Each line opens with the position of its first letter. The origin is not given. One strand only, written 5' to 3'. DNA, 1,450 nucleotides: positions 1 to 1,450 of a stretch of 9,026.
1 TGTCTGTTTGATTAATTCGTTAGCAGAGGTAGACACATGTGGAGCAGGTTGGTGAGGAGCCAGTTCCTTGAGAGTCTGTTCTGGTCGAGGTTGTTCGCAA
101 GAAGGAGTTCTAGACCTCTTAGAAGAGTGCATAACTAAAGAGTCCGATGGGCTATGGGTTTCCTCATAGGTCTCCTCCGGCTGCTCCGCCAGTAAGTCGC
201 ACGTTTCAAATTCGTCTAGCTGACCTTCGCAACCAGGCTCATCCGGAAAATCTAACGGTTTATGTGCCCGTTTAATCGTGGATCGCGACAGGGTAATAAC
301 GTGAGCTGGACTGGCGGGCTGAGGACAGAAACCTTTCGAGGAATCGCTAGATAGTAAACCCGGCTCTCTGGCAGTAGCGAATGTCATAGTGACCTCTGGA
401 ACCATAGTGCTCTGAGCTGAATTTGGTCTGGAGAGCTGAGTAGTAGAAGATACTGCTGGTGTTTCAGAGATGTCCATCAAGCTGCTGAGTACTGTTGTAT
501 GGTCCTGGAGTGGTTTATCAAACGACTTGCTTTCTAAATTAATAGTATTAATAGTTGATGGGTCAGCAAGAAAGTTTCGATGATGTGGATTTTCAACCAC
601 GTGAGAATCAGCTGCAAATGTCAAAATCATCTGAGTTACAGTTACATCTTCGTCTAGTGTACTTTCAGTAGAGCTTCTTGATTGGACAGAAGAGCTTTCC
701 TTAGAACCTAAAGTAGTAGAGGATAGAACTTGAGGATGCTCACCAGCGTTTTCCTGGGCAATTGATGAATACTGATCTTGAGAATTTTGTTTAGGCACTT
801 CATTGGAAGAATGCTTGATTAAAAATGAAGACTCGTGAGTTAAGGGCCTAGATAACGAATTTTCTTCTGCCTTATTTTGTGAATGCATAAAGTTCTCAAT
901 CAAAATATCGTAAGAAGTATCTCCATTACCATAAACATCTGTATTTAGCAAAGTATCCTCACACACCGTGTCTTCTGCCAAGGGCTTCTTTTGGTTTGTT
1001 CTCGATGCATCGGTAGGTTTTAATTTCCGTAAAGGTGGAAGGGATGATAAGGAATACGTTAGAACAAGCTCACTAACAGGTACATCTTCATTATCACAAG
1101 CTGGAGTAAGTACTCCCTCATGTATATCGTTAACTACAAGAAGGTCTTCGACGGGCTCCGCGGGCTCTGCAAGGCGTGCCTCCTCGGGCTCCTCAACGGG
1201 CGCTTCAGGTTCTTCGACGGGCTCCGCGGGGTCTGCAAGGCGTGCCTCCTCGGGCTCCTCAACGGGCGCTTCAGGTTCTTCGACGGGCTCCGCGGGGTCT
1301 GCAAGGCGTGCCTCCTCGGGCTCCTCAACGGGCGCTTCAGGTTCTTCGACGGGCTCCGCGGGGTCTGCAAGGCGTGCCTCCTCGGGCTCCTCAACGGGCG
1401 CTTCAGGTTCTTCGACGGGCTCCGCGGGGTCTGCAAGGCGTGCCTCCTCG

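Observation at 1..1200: Sharp compositional and codon-usage discontinuity between the repeat domain and the rest of the same ORF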

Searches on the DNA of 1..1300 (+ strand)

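Call 13: search_dna_similar(query=window:1-1300:+, collection=plasmids, mode=distant)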
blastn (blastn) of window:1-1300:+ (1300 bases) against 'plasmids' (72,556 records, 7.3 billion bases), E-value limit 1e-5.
No match.

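Call 14: search_dna_similar(query=window:1-1300:+, collection=phages, mode=distant)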
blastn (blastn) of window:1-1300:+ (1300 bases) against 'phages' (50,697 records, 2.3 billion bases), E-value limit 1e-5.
No match.
